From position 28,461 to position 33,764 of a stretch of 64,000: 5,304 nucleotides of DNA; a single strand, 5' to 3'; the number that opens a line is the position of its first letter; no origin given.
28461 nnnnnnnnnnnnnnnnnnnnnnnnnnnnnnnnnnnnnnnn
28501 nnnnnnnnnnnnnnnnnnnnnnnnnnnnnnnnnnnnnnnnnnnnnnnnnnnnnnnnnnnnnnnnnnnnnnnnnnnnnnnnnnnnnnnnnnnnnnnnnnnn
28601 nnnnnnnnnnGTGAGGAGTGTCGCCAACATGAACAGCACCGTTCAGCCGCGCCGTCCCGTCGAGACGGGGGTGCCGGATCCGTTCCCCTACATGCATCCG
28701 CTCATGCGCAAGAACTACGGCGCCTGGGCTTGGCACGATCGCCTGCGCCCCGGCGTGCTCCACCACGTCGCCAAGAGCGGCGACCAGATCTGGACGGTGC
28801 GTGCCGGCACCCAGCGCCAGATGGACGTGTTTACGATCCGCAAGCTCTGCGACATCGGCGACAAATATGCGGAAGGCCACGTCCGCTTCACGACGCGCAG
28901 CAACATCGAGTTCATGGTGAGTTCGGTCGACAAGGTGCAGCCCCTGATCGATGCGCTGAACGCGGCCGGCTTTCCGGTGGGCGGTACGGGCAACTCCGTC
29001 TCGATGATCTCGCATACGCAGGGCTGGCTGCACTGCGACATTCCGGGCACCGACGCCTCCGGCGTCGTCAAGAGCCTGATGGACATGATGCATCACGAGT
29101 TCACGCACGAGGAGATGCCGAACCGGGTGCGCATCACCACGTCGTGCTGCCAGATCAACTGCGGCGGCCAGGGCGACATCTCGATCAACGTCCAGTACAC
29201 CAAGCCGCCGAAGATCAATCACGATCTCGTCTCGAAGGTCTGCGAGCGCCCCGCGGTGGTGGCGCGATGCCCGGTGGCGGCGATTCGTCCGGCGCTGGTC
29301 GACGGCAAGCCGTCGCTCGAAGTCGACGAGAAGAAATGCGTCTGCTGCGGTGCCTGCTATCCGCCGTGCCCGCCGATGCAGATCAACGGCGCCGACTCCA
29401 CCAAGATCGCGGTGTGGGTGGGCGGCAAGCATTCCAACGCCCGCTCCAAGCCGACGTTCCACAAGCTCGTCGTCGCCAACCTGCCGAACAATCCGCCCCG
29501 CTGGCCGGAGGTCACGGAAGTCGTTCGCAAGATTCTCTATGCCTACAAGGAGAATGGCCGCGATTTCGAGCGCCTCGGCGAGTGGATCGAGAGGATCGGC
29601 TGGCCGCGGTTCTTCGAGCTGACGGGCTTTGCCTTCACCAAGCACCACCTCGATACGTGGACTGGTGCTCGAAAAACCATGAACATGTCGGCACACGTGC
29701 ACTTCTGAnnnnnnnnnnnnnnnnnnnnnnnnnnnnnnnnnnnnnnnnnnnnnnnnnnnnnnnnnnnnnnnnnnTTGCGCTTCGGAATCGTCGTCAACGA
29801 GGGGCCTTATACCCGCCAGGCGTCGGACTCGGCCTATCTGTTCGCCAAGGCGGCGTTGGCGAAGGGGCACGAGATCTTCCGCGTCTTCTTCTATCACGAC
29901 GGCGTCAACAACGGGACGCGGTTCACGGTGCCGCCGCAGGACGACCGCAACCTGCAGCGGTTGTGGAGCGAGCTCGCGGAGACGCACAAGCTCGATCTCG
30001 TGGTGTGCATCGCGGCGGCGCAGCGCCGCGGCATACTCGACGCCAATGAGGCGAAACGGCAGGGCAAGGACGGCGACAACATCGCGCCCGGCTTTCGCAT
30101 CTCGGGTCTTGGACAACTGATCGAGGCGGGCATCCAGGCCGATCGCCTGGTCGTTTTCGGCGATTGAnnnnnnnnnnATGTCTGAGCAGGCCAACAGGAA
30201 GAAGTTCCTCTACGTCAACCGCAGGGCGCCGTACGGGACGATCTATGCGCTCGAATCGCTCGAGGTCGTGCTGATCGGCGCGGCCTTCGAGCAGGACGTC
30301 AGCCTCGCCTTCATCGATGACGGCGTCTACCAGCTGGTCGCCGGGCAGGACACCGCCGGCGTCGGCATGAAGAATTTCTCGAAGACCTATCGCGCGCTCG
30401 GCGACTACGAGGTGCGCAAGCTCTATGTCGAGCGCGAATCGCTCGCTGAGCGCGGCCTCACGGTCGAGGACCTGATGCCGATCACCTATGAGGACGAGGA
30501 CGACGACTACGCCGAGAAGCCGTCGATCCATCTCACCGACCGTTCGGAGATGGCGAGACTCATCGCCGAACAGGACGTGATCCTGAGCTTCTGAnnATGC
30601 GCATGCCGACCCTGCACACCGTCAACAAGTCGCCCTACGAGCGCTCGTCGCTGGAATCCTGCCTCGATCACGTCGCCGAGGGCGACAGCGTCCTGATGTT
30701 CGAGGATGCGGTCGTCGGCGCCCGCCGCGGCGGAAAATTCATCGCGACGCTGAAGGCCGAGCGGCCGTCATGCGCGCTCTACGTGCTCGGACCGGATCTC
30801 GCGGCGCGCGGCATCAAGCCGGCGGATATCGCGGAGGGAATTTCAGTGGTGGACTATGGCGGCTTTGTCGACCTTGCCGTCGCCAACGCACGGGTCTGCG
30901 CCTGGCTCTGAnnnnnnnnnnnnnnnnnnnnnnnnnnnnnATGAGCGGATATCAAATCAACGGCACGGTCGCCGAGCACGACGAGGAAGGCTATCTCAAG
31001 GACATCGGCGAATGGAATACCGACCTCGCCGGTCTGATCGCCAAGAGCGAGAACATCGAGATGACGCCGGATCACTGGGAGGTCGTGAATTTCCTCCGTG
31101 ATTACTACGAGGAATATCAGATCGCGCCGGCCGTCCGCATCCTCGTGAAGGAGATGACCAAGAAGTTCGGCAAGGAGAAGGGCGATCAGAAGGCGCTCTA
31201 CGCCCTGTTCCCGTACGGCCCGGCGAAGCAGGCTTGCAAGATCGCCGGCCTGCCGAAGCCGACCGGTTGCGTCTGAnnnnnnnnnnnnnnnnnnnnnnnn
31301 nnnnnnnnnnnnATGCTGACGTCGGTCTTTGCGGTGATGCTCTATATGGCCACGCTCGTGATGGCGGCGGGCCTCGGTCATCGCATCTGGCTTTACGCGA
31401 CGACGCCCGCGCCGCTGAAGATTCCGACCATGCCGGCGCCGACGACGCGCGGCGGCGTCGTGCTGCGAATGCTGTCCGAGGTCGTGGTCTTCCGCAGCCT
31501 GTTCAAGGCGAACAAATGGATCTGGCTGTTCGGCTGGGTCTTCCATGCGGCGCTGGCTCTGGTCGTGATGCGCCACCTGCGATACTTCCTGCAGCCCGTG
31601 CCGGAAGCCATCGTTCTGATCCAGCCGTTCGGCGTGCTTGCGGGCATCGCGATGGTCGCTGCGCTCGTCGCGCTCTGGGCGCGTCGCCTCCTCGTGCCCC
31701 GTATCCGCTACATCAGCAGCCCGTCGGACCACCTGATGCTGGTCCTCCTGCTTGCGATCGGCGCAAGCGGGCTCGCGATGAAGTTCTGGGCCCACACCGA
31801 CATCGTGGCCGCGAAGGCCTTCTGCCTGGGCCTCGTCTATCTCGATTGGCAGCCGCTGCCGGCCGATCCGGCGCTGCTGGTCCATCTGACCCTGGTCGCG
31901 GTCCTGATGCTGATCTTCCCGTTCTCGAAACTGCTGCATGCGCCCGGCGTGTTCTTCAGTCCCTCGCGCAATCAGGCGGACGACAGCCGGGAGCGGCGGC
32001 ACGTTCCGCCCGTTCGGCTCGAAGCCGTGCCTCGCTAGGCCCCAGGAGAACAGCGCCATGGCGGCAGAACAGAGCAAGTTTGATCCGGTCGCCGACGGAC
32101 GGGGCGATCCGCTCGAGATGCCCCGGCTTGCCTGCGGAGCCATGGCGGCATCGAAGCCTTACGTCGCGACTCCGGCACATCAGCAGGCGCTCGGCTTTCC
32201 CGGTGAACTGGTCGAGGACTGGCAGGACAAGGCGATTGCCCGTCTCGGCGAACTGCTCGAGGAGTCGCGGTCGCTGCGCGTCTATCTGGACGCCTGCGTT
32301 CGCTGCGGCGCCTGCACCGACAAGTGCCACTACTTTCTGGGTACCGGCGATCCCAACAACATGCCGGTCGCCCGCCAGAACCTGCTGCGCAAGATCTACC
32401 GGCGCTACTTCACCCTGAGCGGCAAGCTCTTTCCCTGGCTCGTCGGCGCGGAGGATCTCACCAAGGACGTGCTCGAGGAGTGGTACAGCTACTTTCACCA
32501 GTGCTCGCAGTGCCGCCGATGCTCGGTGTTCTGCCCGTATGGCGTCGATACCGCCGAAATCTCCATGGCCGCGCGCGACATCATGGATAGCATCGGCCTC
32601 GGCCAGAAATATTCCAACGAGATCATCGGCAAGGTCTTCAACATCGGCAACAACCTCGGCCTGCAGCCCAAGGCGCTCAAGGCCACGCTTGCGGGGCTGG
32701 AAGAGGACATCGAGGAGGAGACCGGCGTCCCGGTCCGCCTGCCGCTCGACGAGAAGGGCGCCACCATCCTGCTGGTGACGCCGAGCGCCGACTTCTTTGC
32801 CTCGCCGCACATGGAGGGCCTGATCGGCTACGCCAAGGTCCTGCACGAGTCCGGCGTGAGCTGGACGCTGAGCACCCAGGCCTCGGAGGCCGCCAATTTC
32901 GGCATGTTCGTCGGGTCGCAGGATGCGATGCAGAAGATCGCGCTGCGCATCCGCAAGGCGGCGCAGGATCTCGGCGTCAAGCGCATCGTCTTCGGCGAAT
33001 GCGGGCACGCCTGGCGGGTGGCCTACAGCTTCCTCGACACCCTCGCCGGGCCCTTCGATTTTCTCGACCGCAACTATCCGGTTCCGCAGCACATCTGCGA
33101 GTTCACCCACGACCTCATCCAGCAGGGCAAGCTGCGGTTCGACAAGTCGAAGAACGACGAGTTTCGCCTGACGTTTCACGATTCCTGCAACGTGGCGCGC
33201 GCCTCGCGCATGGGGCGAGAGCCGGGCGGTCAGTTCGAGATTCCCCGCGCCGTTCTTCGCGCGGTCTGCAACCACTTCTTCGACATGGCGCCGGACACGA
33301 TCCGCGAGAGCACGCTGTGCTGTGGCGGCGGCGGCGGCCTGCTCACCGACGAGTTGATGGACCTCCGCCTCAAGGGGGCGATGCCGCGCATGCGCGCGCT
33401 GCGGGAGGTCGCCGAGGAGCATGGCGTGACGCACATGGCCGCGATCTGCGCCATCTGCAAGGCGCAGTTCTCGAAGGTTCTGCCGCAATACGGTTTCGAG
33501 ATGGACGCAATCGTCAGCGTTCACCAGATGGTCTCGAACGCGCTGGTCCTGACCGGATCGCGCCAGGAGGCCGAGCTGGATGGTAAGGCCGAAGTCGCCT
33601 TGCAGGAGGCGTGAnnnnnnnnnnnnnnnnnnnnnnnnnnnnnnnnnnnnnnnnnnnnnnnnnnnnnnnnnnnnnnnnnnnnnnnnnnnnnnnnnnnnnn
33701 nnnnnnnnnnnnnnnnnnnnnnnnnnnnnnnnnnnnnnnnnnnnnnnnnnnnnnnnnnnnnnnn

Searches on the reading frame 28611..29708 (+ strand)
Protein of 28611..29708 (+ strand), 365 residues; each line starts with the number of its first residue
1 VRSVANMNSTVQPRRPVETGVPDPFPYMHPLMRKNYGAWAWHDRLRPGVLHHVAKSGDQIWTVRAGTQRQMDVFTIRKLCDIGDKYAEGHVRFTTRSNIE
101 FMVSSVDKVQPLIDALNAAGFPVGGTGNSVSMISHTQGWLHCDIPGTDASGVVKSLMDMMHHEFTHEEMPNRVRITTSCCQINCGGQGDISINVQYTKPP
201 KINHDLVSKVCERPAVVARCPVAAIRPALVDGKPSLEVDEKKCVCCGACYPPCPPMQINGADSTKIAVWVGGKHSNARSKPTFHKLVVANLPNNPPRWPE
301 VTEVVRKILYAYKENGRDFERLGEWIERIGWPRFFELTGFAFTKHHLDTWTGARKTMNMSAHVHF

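Call 8: search_protein_families(library=ncbifam, proteins=[window:28611-29708:+])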
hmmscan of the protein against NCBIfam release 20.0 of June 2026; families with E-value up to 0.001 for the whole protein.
window:28611-29708:+ (365 aa): 7 families
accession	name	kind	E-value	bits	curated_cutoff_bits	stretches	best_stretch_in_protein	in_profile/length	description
TIGR02066.1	dsrB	equivalog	1.4e-154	514.2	341.5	1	32-358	2-331/341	dissimilatory-type sulfite reductase subunit beta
TIGR02064.1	dsrA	equivalog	1.8e-30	106.1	392.85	1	72-347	95-375/402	dissimilatory-type sulfite reductase subunit alpha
NF007382.0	PRK09898.1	equivalog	3.2e-05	23.6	213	1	208-257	123-170/208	ferredoxin-like protein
TIGR02912.1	sulfite_red_C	equivalog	4.9e-05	22.5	324.1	1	60-276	22-236/314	sulfite reductase subunit C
TIGR03294.1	FrhG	equivalog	0.00011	22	245.5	1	216-261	182-223/228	coenzyme F420 hydrogenase subunit gamma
NF007126.0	PRK09567.1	equivalog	0.00037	18.8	523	1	70-195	385-511/595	NirA family protein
NF007125.0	PRK09566.1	equivalog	0.00079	18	594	0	76-187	338-445/513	ferredoxin--nitrite reductase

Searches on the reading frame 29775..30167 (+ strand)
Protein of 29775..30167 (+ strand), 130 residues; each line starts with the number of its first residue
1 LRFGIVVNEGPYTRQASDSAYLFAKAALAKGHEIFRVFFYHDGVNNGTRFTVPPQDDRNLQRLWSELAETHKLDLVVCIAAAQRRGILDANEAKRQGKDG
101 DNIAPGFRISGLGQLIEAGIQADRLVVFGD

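Call 53: search_protein_families(library=ncbifam, proteins=[window:29775-30167:+], max_evalue=1e-10)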
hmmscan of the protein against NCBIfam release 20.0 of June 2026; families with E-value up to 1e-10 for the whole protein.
window:29775-30167:+ (130 aa): 2 families
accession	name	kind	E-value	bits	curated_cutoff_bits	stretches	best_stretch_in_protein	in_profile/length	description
TIGR03012.1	sulf_tusD_dsrE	equivalog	1.8e-49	166.8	89.25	1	3-128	2-127/127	sulfurtransferase complex subunit TusD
NF001237.0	PRK00207.1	equivalog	3.7e-48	162.7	92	1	1-128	1-128/128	sulfurtransferase complex subunit TusD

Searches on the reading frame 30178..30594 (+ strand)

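Call 53: search_protein_families(library=ncbifam, proteins=[window:30178-30594:+], max_evalue=1e-10)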
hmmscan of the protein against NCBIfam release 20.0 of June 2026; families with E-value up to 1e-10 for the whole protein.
window:30178-30594:+ (138 aa): 2 families
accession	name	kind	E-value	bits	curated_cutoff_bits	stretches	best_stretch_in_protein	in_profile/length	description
TIGR03010.1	sulf_tusC_dsrF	equivalog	1.6e-31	108.7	94.15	1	9-101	1-94/116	sulfurtransferase complex subunit TusC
NF001238.0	PRK00211.1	equivalog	4.5e-23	81.4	79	1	8-104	2-98/119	sulfurtransferase complex subunit TusC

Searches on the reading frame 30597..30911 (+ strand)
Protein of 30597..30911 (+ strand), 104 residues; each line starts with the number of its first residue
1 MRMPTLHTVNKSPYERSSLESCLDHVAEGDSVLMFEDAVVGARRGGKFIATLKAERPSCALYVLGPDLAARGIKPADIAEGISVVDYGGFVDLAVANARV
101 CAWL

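Call 53: search_protein_families(library=ncbifam, proteins=[window:30597-30911:+], max_evalue=1e-10)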
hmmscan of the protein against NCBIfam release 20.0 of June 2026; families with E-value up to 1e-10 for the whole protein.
window:30597-30911:+ (104 aa): 2 families
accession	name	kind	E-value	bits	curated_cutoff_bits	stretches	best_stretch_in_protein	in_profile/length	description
TIGR03011.1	sulf_tusB_dsrH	equivalog_domain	2.1e-27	95.1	49.2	1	6-103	1-95/95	sulfurtransferase complex subunit TusB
NF010035.0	PRK13510.1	equivalog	2.6e-16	59.7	104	1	6-103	2-95/95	sulfurtransferase complex subunit TusB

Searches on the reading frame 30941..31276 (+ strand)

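Call 53: search_protein_families(library=ncbifam, proteins=[window:30941-31276:+], max_evalue=1e-10)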
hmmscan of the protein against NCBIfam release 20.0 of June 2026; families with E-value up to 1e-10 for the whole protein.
window:30941-31276:+ (111 aa): 2 families
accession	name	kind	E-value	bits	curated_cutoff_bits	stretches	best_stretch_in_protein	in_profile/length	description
TIGR03342.1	dsrC_tusE_dsvC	subfamily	9.7e-47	157.8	53.5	1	5-111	2-108/108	TusE/DsrC/DsvC family sulfur relay protein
NF008562.0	PRK11508.1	equivalog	1.8e-40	137.4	191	1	7-111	5-109/109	sulfurtransferase TusE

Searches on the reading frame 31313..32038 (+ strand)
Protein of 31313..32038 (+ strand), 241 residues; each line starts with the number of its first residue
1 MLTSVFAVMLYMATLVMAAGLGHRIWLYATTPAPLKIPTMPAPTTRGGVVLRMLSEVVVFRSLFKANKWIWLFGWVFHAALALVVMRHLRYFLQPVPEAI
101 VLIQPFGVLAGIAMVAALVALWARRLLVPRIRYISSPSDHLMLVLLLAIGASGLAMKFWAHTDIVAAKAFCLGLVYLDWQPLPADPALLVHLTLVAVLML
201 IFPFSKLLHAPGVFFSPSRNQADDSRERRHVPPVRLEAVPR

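Call 53: search_protein_families(library=ncbifam, proteins=[window:31313-32038:+], max_evalue=1e-10)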
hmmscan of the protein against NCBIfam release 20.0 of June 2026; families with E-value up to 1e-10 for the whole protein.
window:31313-32038:+ (241 aa): 1 family
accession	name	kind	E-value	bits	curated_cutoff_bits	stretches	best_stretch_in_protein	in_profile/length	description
NF038037.1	cytob_DsrM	equivalog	2.8e-51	174.6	300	1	2-235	17-292/320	sulfate reduction electron transfer complex DsrMKJOP subunit DsrM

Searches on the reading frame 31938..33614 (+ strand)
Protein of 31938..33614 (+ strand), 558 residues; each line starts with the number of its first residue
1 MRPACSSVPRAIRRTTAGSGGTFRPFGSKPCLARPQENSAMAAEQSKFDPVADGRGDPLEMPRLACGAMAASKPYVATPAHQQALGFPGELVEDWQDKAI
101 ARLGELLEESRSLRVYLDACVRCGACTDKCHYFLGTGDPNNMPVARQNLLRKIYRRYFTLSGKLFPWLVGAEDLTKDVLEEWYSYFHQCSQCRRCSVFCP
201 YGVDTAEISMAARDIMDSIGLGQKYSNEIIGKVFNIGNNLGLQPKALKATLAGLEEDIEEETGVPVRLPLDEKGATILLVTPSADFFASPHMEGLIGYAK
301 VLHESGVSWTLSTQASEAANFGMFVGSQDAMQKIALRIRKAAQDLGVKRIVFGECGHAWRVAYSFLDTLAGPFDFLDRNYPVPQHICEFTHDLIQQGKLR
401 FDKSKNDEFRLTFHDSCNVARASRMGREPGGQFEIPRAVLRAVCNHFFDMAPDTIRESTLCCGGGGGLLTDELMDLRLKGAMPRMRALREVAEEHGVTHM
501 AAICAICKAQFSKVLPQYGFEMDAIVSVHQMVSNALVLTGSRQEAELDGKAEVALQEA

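Call 53: search_protein_families(library=ncbifam, proteins=[window:31938-33614:+], max_evalue=1e-10)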
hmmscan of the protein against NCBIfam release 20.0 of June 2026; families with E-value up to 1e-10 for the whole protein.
window:31938-33614:+ (558 aa): 3 families
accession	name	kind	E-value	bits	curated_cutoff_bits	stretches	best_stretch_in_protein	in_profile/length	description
NF045796.1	DsrK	equivalog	4.9e-180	599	400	1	72-542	4-441/453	sulfate reduction electron transfer complex DsrMKJOP subunit DsrK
NF045724.1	ferredox_TmcB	equivalog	2.7e-55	187.7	735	1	108-524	31-417/430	electron transfer complex ferredoxin TmcB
NF045711.1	sulf_resp_HmcF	equivalog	1.5e-37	129.5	750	1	112-469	54-386/457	sulfate respiration complex iron-sulfur protein HmcF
